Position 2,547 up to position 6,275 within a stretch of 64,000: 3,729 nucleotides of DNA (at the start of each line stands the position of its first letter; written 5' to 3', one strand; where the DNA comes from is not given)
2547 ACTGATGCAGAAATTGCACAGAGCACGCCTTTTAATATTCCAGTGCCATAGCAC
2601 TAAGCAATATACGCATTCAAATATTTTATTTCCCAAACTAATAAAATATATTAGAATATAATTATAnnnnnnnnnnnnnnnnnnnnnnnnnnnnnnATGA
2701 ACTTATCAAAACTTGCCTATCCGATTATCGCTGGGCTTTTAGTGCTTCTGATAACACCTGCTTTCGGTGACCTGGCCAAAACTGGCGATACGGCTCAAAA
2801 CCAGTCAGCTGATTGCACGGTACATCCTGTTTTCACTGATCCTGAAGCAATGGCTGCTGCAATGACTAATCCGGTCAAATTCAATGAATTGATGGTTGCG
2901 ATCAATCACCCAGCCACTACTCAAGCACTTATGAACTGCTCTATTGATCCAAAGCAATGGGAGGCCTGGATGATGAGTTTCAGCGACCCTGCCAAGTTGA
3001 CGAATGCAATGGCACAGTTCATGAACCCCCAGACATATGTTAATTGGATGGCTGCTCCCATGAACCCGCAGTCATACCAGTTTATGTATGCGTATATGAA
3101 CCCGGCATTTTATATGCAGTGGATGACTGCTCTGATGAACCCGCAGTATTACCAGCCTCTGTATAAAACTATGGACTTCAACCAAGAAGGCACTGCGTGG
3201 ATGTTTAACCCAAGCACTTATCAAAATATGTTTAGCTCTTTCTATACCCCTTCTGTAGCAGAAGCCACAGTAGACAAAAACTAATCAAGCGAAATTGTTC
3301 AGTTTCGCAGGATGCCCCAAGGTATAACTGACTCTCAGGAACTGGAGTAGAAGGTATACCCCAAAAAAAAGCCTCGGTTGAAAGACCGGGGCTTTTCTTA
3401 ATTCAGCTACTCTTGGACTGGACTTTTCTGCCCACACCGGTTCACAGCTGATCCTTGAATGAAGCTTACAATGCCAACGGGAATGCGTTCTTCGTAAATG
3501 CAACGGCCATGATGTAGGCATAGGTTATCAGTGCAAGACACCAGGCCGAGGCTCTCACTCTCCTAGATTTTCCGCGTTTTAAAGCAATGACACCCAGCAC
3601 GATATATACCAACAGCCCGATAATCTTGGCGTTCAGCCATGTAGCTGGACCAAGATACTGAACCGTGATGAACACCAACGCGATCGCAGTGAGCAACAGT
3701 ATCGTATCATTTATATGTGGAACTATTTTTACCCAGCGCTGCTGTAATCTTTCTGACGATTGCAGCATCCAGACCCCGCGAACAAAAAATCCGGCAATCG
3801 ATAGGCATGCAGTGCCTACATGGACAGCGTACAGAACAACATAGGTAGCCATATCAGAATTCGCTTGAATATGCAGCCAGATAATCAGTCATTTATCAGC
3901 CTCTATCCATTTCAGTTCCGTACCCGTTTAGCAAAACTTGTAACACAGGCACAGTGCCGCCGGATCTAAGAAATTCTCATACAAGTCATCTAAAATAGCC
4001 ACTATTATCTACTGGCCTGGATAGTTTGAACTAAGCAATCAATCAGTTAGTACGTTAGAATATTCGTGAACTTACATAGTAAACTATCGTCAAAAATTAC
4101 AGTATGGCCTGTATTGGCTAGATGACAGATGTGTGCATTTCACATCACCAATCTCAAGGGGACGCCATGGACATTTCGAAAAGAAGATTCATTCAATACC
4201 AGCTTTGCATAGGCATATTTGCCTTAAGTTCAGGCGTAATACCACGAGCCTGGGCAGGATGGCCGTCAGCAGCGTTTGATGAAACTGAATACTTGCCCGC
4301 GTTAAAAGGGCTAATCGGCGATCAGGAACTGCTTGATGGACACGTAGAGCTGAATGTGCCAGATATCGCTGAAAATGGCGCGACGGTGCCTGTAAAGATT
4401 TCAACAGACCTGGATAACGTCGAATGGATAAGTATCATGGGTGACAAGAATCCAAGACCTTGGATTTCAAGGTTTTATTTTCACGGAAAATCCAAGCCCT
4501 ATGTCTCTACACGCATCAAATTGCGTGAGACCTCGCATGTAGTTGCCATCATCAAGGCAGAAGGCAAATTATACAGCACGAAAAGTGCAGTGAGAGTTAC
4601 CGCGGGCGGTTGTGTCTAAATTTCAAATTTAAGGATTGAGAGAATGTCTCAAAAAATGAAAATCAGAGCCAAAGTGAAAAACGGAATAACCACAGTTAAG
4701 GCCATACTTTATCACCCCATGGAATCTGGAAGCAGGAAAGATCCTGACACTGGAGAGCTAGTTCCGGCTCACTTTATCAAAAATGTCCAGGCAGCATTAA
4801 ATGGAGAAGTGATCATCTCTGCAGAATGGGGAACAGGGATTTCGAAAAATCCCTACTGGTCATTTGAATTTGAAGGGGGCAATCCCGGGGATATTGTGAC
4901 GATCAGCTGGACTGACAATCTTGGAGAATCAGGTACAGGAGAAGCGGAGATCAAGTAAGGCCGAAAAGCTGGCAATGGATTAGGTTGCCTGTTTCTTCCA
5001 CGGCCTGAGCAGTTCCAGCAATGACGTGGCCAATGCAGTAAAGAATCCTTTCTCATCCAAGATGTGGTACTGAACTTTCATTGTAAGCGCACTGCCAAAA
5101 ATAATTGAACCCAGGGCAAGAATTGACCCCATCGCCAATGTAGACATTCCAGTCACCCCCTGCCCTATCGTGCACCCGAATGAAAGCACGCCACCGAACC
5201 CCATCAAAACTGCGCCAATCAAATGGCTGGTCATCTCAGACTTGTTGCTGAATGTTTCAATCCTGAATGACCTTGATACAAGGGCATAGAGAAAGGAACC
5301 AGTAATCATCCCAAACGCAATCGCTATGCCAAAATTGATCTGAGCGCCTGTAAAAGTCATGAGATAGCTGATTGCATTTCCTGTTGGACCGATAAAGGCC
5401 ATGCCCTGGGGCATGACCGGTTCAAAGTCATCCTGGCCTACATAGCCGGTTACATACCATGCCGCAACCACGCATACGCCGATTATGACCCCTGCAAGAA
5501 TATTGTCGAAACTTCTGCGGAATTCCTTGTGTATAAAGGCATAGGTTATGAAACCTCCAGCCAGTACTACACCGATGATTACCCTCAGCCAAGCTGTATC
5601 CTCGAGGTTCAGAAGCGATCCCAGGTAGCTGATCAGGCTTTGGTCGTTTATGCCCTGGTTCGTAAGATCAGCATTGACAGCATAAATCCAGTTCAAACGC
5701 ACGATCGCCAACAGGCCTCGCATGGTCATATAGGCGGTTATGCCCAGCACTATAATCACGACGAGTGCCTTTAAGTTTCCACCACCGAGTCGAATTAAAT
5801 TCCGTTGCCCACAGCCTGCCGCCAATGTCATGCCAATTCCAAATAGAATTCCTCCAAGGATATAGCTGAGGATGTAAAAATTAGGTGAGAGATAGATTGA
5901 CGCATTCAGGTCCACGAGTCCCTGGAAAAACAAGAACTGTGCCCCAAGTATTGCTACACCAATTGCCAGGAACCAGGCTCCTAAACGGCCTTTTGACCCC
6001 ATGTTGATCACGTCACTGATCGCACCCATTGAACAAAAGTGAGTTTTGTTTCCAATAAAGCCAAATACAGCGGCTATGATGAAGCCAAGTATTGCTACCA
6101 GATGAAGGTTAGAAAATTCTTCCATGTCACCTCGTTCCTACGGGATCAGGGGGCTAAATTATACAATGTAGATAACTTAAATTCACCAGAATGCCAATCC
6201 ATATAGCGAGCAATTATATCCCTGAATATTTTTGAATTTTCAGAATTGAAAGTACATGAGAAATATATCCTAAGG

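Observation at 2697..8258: Family of three secreted, extraordinarily methionine-rich repeat proteins interleaved with soxYZ and the YeeE thiosulfate transporter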

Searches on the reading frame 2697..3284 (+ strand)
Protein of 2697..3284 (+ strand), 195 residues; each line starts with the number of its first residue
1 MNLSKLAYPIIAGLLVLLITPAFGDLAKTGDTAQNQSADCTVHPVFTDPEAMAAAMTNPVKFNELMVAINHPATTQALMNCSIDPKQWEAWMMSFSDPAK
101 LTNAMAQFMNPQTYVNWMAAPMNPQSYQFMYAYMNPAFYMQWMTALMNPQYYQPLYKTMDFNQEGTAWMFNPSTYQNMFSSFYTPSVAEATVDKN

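Call 3: search_protein_families(library=pfam, proteins=[window:2697-3284:+], max_evalue=0.01)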
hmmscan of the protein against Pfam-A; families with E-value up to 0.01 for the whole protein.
window:2697-3284:+ (195 aa): 0 families

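Call 4: search_protein_families(library=ncbifam, proteins=[window:2697-3284:+], max_evalue=0.01)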
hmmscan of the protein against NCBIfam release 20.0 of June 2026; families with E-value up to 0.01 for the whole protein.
window:2697-3284:+ (195 aa): 0 families

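Call 20: find_homologous_proteins(query=window:2697-3284:+, max_evalue=0.001)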
Query window:2697-3284:+ (195 aa): 19 proteins with E <= 0.001 among 79 candidates.
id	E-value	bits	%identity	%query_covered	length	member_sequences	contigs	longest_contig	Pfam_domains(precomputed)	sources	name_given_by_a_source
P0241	1.1e-122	425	96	100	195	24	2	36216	-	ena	-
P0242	2.2e-84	300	69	100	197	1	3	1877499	-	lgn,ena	-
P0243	2.4e-84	300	69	99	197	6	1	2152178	-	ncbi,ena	-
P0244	1.9e-83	297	68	98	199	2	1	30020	-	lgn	-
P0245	1.5e-73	265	63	98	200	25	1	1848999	-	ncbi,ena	-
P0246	1.8e-62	229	56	99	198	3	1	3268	-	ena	-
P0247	1.4e-60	222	56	95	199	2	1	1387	-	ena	-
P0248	4.8e-60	221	53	99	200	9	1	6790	-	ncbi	-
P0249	3.7e-59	218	53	99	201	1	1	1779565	-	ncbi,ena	-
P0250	6.9e-57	210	54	99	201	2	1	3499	-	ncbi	-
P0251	7.4e-57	210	53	99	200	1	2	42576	-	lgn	-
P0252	1.1e-55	206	53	98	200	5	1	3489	-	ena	-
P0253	7.9e-52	194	53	95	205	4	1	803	-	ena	-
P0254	6.2e-49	184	49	94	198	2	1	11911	-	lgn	-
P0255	5.7e-48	181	51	96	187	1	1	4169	-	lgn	-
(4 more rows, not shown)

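Call 74: search_protein_families(library=pfam, proteins=[window:2697-3284:+], max_evalue=10)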
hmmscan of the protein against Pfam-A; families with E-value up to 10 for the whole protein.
window:2697-3284:+ (195 aa): 3 families
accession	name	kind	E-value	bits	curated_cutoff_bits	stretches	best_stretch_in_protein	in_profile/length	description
PF23401.1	HTH_Card1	-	0.055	14.1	27.8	0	64-79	56-71/87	Card1 hinge domain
PF08887.16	GAD-like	-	0.55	10.6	25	1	163-182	48-67/107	GAD-like domain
PF17898.6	GerD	-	0.89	10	29.5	1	75-159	9-93/114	Spore germination GerD central core domain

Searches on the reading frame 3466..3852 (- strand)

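Call 3: search_protein_families(library=pfam, proteins=[window:3466-3852:-], max_evalue=0.01)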
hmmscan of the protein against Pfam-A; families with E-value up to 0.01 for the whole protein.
window:3466-3852:- (128 aa): 1 family
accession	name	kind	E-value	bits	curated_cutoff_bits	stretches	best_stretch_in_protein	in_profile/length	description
PF04247.17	SirB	-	6.7e-40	136.4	30.9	1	4-123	1-120/120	Invasion gene expression up-regulator, SirB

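Call 4: search_protein_families(library=ncbifam, proteins=[window:3466-3852:-], max_evalue=0.01)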
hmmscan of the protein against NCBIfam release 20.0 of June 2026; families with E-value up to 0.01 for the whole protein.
window:3466-3852:- (128 aa): 1 family
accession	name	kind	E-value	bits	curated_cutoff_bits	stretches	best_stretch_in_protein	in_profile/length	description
NF007622.0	PRK10278.1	exception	6e-23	81.4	190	1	1-121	1-125/130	invasion regulator SirB2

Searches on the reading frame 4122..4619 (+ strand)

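Call 3: search_protein_families(library=pfam, proteins=[window:4122-4619:+], max_evalue=0.01)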
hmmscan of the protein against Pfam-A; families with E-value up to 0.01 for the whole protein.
window:4122-4619:+ (165 aa): 1 family
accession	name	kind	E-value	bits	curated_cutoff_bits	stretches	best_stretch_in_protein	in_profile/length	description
PF13501.12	SoxY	-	4.3e-29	101.4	28.4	1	64-164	4-112/112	Sulfur oxidation protein SoxY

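Call 4: search_protein_families(library=ncbifam, proteins=[window:4122-4619:+], max_evalue=0.01)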
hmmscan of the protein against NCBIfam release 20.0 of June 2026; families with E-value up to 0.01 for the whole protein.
window:4122-4619:+ (165 aa): 3 families
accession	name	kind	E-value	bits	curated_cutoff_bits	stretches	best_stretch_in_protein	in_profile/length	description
TIGR04488.1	SoxY_true_GGCGG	equivalog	2.9e-38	131.6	125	1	20-164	2-147/149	thiosulfate oxidation carrier protein SoxY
TIGR04557.1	fuse_rel_SoxYZ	equivalog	1.6e-17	63.6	140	1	65-164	9-114/226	quinoprotein dehydrogenase-associated SoxYZ-like carrier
TIGR04487.1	SoxY_para_1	exception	6e-16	58.6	172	1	48-165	22-145/146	SoxY-related AACIE arm protein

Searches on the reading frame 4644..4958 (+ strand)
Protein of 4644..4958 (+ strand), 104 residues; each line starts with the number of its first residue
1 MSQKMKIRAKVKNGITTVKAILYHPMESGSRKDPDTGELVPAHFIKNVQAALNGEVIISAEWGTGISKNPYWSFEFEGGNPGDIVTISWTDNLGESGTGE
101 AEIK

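Call 3: search_protein_families(library=pfam, proteins=[window:4644-4958:+], max_evalue=0.01)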
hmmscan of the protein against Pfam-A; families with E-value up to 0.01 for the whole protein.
window:4644-4958:+ (104 aa): 1 family
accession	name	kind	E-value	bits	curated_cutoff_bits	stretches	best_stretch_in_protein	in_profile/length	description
PF08770.17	SoxZ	-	6.5e-34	116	25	1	8-101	4-97/98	Sulphur oxidation protein SoxZ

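Call 4: search_protein_families(library=ncbifam, proteins=[window:4644-4958:+], max_evalue=0.01)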
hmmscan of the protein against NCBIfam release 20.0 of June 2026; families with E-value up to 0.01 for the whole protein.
window:4644-4958:+ (104 aa): 2 families
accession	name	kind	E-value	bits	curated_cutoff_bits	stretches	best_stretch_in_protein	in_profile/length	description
TIGR04490.1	SoxZ_true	equivalog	3.1e-37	126.4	76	1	6-103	1-98/98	thiosulfate oxidation carrier complex protein SoxZ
TIGR04557.1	fuse_rel_SoxYZ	equivalog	1e-15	57.7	140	1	4-95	131-223/226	quinoprotein dehydrogenase-associated SoxYZ-like carrier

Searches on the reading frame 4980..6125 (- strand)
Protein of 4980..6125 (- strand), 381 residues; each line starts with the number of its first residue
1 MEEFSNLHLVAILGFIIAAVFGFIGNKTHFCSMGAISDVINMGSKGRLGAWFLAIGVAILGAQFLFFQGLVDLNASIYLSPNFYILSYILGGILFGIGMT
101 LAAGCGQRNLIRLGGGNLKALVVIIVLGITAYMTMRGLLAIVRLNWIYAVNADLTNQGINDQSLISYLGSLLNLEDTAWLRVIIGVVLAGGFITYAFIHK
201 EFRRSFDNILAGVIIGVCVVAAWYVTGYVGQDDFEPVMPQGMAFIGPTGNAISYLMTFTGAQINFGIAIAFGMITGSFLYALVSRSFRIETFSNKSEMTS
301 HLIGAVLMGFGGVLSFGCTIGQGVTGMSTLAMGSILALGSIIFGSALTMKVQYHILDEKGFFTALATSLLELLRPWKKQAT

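Call 3: search_protein_families(library=pfam, proteins=[window:4980-6125:-], max_evalue=0.01)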
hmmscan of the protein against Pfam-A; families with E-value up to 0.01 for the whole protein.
window:4980-6125:- (381 aa): 1 family
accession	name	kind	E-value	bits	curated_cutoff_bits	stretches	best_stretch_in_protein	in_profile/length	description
PF04143.19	Sulf_transp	-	1.3e-62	212.6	27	1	28-346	2-309/310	Sulphur transport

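Call 4: search_protein_families(library=ncbifam, proteins=[window:4980-6125:-], max_evalue=0.01)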
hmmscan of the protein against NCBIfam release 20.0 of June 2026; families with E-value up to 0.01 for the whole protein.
window:4980-6125:- (381 aa): 4 families
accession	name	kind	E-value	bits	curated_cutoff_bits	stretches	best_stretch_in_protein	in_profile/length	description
NF052577.1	ThSTportTsuASprch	equivalog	3.1e-30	105.7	400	1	11-346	2-321/330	thiosulfate transporter TsuA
NF041049.1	thio_trans_TsuA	exception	8.2e-19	67.9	645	1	12-345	5-328/348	thiosulfate utilization transporter TsuA/YeeE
NF033796.1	selen_YedE_FdhT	exception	2.6e-09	36.7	350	2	269-352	75-158/387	selenium metabolism membrane protein YedE/FdhT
TIGR04112.1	seleno_YedE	equivalog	7.4e-07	28.7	200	1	10-131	184-302/337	YedE family putative selenium transporter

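Call 44: search_solved_structures(query=window:4980-6125:-, max_evalue=0.01, show_alignments=1)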
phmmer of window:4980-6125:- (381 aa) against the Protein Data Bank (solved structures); distinct sequences matched with E-value up to 0.01: 4.
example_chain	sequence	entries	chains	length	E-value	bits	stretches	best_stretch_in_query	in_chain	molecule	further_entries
6leo_A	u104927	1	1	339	8e-11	45.1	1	14-345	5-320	Sulf_transp domain-containing protein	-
8j4c_B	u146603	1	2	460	1.6e-09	40.9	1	14-345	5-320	Spirochaeta thermophila YeeE(TsuA)-YeeD(TsuB),UPF0033 domain-containing protein, SirA-like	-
8k1r_B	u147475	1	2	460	1.6e-09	40.9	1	14-345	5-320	Spirochaeta thermophila YeeE(TsuA)-YeeD(TsuB),UPF0033 domain-containing protein, SirA-like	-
6lep_A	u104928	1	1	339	1.7e-09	40.7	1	14-345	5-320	Sulf_transp domain-containing protein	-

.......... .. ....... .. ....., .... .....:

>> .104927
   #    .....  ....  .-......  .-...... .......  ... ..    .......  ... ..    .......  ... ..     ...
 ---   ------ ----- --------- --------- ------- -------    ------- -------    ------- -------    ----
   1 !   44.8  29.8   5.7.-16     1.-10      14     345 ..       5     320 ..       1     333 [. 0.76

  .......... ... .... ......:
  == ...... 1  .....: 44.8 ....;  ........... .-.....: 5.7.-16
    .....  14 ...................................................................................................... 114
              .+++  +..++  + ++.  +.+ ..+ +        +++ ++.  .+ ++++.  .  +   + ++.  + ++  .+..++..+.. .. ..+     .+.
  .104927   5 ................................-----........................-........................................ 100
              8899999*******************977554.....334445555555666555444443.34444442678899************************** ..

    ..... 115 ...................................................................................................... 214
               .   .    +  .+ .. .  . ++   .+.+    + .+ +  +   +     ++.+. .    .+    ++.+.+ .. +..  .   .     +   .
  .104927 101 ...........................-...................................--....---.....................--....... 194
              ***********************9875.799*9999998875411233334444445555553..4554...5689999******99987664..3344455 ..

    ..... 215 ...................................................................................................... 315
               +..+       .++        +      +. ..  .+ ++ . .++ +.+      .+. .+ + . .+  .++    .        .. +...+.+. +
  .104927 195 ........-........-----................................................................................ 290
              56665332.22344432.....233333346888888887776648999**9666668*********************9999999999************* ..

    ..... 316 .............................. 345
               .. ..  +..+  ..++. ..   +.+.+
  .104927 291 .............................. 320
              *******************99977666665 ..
